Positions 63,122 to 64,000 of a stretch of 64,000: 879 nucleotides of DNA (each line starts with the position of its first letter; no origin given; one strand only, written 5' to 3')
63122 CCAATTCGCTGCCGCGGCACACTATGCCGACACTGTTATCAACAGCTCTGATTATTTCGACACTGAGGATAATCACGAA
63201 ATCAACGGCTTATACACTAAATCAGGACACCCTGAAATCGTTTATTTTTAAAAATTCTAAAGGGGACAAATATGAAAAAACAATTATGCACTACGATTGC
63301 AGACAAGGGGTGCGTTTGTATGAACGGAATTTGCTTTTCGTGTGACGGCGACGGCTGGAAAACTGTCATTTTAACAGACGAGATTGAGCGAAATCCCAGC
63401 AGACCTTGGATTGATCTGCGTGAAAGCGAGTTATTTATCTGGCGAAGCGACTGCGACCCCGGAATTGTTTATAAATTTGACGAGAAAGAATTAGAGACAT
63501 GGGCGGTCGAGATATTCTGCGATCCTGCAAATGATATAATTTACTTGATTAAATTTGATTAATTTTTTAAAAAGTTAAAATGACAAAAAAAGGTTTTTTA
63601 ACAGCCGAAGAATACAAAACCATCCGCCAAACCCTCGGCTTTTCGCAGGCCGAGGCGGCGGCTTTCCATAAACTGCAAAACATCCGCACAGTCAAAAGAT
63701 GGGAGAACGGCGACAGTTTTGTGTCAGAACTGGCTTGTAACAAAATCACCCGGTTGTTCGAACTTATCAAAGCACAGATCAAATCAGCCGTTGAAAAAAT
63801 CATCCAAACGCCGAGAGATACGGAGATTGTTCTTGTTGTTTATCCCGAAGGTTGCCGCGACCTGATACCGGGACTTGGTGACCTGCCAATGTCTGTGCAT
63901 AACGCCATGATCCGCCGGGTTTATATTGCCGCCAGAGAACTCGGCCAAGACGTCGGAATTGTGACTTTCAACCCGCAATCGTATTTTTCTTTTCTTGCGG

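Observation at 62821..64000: acr-aca-like operon: consensus promoter with an inverted-repeat operator, two small orphan proteins, then an Aca2/YdiL (DUF1870) HTH regulator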

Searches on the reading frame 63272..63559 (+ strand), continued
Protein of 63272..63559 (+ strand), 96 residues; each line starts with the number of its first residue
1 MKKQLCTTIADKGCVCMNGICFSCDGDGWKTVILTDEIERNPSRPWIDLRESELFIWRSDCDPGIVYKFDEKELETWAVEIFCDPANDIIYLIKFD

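Call 83: get_annotated_region(hit=H2, flank=2500)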
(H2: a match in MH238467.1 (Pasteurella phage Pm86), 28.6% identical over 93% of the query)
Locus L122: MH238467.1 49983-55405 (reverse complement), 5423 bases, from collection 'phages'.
description: Pasteurella phage Pm86, complete genome.
organism: Pasteurella phage Pm86 (NCBI taxid 2201742)
taxonomy: Viruses; Duplodnaviria; Heunggongvirae; Uroviricota; Caudoviricetes
host: Pasteurella multocida; source: -; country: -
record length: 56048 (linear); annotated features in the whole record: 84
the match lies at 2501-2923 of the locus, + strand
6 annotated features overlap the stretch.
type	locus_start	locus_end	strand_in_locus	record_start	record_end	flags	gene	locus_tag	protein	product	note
CDS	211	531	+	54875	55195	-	-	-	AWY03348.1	hypothetical protein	ORF81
CDS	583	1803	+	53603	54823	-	-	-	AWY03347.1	hypothetical protein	ORF80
CDS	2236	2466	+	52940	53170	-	-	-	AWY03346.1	hypothetical protein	ORF79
CDS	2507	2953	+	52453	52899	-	-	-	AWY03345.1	hypothetical protein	ORF78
CDS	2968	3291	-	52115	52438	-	-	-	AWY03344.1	hypothetical protein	ORF77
CDS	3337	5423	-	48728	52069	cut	-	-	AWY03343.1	tail protein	ORF76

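Call 98: find_encoding_contigs(protein=P0015, flank=2500, max_places=3)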
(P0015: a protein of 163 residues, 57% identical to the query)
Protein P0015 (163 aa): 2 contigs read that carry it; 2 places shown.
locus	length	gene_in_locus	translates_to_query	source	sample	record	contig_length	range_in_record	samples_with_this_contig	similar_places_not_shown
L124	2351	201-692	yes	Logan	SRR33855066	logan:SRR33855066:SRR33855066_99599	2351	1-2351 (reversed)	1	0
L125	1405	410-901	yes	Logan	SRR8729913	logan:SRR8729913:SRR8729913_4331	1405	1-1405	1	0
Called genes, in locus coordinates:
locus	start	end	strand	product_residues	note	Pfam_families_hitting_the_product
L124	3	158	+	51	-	?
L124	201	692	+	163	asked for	PF14590:DUF4447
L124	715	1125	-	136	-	-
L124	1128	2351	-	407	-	?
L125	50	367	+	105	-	-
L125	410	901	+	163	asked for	PF14590:DUF4447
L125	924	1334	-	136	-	-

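Call 99: find_encoding_contigs(protein=P0014, flank=2500, max_places=3)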
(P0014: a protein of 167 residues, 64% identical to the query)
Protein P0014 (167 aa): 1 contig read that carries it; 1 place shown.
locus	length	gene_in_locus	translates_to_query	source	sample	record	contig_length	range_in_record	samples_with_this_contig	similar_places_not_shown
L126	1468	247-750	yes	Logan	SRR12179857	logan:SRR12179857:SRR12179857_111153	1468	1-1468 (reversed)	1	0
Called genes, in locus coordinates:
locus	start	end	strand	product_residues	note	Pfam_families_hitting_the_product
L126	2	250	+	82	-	?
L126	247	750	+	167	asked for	PF14590:DUF4447, PF08965:Aca2_YdiL (weak)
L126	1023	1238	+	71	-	-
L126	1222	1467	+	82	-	?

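Call 100: find_encoding_contigs(protein=P0013, flank=2500, max_places=3)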
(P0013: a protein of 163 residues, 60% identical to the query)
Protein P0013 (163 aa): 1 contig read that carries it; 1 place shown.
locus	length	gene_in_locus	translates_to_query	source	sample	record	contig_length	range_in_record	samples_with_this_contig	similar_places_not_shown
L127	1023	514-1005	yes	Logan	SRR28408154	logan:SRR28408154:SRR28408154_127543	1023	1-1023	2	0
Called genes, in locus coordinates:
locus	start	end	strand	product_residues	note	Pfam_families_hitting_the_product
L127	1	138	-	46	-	?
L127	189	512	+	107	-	-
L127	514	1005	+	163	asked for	PF14590:DUF4447, PF08965:Aca2_YdiL (weak)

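Call 102: fold_search(model_id=the predicted structure, library=pdb)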
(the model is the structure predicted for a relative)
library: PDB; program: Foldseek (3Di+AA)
matches with E <= 10: 132; with E <= 0.001: 0
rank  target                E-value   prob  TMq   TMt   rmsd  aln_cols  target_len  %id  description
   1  8hwj_B                9.7e-01  0.03  0.18  0.14   8.4        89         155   11  Bacterial STING from Epilithonimonas lactis in complex with 3'3'-c-di-AMP (released 2024-01-03)
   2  5w66_M                2.0e+00  0.03  0.20  0.07  14.3        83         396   13  RNA polymerase I Initial Transcribing Complex State 3 (released 2017-07-26)
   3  5w5y_M                2.1e+00  0.02  0.18  0.17  14.8        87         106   14  RNA polymerase I Initial Transcribing Complex (released 2017-07-26)
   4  6wt5_C                2.4e+00  0.04  0.22  0.15   8.8        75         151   11  Structure of a bacterial STING receptor from Capnocytophaga granulosa (released 2020-09-09)
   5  1bdl_A                2.5e+00  0.02  0.19  0.19  12.0       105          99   10  HIV-1 (2:31-37) PROTEASE COMPLEXED WITH INHIBITOR SB203386 (released 1998-08-12)
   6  6s1v_B                2.7e+00  0.01  0.15  0.14  14.1       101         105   15  Crystal structure of dimeric M-PMV protease D26N mutant in complex with inhibitor (released 2019-10-16)
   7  1bdr_A                3.0e+00  0.02  0.19  0.19  11.9       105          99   13  HIV-1 (2: 31, 33-37) PROTEASE COMPLEXED WITH INHIBITOR SB203386 (released 1998-10-14)
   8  1aaq_A                3.2e+00  0.03  0.23  0.22  11.9       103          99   12  HYDROXYETHYLENE ISOSTERE INHIBITORS OF HUMAN IMMUNODEFICIENCY VIRUS-1 PROTEASE: STRUCTURE-ACTIVITY ANALYSIS USING ENZY (released 1994-06-22)
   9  8hwj_A                3.2e+00  0.03  0.23  0.15   9.2        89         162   15  Bacterial STING from Epilithonimonas lactis in complex with 3'3'-c-di-AMP (released 2024-01-03)
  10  9go6_a                3.7e+00  0.02  0.16  0.05  10.8        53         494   13  Salmonella hook-filament junction complex (released 2025-04-09)
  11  5m3m_M                3.7e+00  0.02  0.17  0.17  13.8        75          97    8  Free monomeric RNA polymerase I at 4.0A resolution (released 2016-11-23)
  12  3u71                  3.7e+00  0.02  0.18  0.18  11.0        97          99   11  Crystal Structure Analysis of South African wild type HIV-1 Subtype C Protease (released 2012-10-17)
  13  5g5l_M                3.7e+00  0.02  0.17  0.16  13.8        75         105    8  RNA polymerase I-Rrn3 complex at 4.8 A resolution (released 2016-07-27)
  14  4c2m_M                3.7e+00  0.02  0.17  0.16  13.8        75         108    8  Structure of RNA polymerase I at 2.8 A resolution (released 2013-10-23)
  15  3d1z_A                3.9e+00  0.02  0.20  0.19  10.8        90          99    9  Crystal structure of HIV-1 mutant I54M and inhibitor DARUNAVIR (released 2008-05-27)
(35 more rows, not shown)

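Call 108: search_solved_structures(query=L127:189-509:+, max_evalue=1)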
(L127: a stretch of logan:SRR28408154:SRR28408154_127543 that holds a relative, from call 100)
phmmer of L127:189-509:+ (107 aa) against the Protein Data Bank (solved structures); distinct sequences matched with E-value up to 1: 0.

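Call 109: search_solved_structures(query=L009:3838-4035:+, max_evalue=1)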
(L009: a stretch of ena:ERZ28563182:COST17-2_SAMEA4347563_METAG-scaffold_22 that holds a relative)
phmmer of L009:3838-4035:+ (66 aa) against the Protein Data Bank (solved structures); distinct sequences matched with E-value up to 1: 1.
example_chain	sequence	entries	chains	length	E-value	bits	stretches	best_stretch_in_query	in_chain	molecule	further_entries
2boy_A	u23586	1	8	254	0.067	17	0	18-61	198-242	3-CHLOROCATECHOL 1,2-DIOXYGENASE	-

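Call 110: search_solved_structures(query=L122:2236-2463:+, max_evalue=1)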
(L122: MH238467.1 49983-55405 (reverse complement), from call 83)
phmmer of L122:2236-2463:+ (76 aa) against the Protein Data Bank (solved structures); distinct sequences matched with E-value up to 1: 0.

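Call 116: list_cluster_members(proteins=[P0001, P0019, P0047, P0017])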
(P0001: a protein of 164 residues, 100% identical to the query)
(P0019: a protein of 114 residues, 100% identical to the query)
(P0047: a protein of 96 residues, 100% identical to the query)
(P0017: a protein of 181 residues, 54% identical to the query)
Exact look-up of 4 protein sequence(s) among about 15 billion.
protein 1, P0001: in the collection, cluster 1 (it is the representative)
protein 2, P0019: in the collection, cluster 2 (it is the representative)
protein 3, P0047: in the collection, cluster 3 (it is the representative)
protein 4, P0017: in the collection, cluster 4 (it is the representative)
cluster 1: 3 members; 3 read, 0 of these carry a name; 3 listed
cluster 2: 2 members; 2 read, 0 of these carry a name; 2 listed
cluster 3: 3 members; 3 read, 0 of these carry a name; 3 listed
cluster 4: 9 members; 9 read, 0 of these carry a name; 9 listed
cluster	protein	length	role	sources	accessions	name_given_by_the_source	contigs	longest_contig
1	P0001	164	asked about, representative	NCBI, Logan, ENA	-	-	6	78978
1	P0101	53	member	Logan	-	-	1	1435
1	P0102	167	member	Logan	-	-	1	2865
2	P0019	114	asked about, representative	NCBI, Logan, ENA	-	-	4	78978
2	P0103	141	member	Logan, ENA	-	-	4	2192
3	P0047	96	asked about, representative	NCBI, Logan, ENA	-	-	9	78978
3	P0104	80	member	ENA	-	-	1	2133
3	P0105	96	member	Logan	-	-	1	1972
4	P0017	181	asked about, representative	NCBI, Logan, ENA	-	-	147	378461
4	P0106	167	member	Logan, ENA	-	-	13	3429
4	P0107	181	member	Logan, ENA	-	-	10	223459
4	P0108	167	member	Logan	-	-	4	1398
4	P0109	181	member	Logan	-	-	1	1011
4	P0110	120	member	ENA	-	-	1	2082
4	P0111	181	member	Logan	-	-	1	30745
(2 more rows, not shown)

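Call 117: find_encoding_contigs(protein=P0002, flank=2000, max_places=2)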
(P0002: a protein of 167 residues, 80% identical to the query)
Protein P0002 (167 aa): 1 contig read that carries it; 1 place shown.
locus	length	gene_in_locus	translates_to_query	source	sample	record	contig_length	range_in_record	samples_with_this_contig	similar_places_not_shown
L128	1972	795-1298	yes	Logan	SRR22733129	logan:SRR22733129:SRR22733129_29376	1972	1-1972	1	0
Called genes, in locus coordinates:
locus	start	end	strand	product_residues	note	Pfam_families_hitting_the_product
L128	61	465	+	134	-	-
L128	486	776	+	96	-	-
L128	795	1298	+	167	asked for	PF14590:DUF4447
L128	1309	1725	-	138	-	-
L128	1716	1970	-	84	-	?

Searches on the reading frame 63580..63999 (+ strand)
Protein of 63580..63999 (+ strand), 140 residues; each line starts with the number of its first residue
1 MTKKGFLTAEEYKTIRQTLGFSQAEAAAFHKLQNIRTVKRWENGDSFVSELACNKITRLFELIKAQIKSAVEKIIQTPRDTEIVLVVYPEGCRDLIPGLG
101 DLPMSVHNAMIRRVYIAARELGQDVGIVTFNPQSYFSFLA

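Call 13: search_protein_families(library=pfam, proteins=[window:63580-63999:+], max_evalue=1)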
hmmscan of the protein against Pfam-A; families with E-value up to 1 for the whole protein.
window:63580-63999:+ (140 aa): 2 families
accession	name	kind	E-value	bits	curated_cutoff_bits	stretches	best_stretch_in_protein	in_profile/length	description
PF08965.17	Aca2_YdiL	-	2.9e-05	24.6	23.8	1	9-76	3-71/118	Aca2/YdiL-like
PF14590.12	DUF4447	-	9.6e-05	22.7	27.2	1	1-90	1-92/166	Domain of unknown function (DUF4447)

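Call 14: search_protein_families(library=phrogs, proteins=[window:63580-63999:+], max_evalue=1)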
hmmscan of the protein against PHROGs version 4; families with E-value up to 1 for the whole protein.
window:63580-63999:+ (140 aa): 12 families
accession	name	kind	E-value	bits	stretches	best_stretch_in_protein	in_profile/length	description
phrog_14076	-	transcription regulation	3.6e-05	25.2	1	6-46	12-54/86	transcriptional regulator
phrog_955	-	DNA, RNA and nucleotide metabolism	0.0024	18.6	1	10-81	27-96/142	HTH DNA binding protein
phrog_8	-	transcription regulation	0.0083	16.6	1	11-61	164-209/346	transcriptional regulator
phrog_3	-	transcription regulation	0.011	16.5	1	13-72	94-152/430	transcriptional repressor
phrog_2104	-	unknown function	0.013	16.7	1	6-45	38-76/103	-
phrog_7950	-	transcription regulation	0.018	16.1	1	7-44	7-43/68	transcriptional repressor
phrog_5119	-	unknown function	0.033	15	1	2-50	48-95/152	-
phrog_37751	-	unknown function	0.11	13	1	9-50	154-196/205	-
phrog_19114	-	unknown function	0.18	12.9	1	4-61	68-123/135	-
phrog_25408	-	unknown function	0.21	12.3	1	14-72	29-88/165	-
phrog_4836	-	transcription regulation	0.39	11.2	1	13-46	81-113/194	CII-like regulator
phrog_134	-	unknown function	0.48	11.2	0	3-15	37-49/73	-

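Call 15: search_protein_families(library=ncbifam, proteins=[window:63580-63999:+], max_evalue=1)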
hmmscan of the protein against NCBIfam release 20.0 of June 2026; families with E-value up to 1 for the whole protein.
window:63580-63999:+ (140 aa): 9 families
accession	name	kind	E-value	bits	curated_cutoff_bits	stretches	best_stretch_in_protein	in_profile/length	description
TIGR03830.1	CxxCG_CxxCG_HTH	subfamily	9.8e-06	25.4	61.8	1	3-52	61-109/127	type II TA system antitoxin MqsA family protein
NF041951.1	phage_RstR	subfamily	0.022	15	80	1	9-61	4-55/108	RstR family transcriptional repressor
NF040522.1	VC1465_fam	subfamily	0.027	14.6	70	1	13-52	2-40/111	VC1465 family Xer recombination activation factor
NF047542.1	telomere_Tap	equivalog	0.043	12.5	600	1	9-78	19-88/695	telomere-associated protein Tap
TIGR00750.1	lao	equivalog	0.055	12.6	240.75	1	76-137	16-77/300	methylmalonyl Co-A mutase-associated GTPase MeaB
NF041575.1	antitoxPezA_Strep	equivalog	0.056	13.4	290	1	9-85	3-77/158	type II toxin-antitoxin system antitoxin PezA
NF049845.1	Xre_ParS_antitoxin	subfamily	0.066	13.3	90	1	8-67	3-61/112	type II RES/Xre toxin-antitoxin system antitoxin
NF005267.0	PRK06770.1-3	subfamily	0.071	13.1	168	1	3-46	77-121/170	hypothetical protein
NF041265.1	NadS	equivalog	0.11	12.8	60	1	10-44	33-66/94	NadS family protein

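Call 16: search_protein_families(library=padloc, proteins=[window:63580-63999:+], max_evalue=1)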
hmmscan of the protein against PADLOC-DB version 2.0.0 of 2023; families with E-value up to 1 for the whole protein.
window:63580-63999:+ (140 aa): 2 families
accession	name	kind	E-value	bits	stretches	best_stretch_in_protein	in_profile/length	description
PDLC03951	RmrA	-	0.012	12.6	1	9-71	10-71/400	-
PDLC02429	RNaseH_pPIWI_RE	-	0.061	11.3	1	61-124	74-139/292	-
